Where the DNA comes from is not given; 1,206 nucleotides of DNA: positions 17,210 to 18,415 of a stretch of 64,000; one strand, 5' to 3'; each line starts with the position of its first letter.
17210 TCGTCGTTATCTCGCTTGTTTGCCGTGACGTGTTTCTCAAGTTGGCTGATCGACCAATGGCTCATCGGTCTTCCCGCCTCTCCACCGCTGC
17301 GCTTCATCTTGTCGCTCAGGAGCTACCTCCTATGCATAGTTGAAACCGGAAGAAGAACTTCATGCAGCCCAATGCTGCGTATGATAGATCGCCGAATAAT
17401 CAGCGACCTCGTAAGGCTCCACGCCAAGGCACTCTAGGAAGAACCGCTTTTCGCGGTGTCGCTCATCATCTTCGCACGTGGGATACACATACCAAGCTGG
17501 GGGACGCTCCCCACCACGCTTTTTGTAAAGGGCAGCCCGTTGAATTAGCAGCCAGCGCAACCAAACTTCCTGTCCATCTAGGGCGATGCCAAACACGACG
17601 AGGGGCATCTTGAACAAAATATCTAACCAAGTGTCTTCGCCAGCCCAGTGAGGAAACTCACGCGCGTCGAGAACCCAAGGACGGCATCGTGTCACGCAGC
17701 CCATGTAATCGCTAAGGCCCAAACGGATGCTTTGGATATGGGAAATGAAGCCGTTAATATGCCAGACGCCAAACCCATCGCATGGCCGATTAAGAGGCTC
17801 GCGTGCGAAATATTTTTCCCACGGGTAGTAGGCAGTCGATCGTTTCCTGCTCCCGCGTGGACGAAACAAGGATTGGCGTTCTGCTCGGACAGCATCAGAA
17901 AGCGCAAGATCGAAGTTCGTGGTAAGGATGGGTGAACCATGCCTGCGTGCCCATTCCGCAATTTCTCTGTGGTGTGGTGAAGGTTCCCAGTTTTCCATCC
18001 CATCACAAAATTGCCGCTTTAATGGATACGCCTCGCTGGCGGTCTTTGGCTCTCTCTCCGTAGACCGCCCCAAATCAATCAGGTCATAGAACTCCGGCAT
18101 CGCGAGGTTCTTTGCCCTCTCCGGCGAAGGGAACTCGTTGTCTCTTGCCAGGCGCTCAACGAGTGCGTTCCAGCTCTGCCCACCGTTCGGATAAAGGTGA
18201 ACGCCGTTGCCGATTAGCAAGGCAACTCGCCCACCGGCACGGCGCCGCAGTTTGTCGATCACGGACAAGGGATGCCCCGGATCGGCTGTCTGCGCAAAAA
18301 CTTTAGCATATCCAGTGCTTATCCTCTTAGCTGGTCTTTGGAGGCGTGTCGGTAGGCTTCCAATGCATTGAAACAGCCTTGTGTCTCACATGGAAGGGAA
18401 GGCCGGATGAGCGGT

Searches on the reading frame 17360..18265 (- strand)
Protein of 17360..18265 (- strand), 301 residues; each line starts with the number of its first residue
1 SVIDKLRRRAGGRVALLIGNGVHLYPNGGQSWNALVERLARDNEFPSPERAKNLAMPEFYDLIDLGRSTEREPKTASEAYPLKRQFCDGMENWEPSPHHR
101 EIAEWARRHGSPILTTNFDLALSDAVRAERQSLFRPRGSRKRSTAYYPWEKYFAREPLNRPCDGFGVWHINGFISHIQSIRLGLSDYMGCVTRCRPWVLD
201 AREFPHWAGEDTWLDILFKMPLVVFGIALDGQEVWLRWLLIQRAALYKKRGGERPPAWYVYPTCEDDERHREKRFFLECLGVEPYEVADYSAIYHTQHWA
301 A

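Call 37: search_protein_families(library=pfam, proteins=[window:17360-18265:-], max_evalue=0.01)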
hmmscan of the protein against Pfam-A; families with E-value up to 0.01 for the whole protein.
window:17360-18265:- (301 aa): 1 family
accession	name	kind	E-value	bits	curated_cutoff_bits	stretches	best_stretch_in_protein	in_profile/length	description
PF13289.12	SIR2_2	-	9.9e-05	22.9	24.5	1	113-191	3-67/141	SIR2-like domain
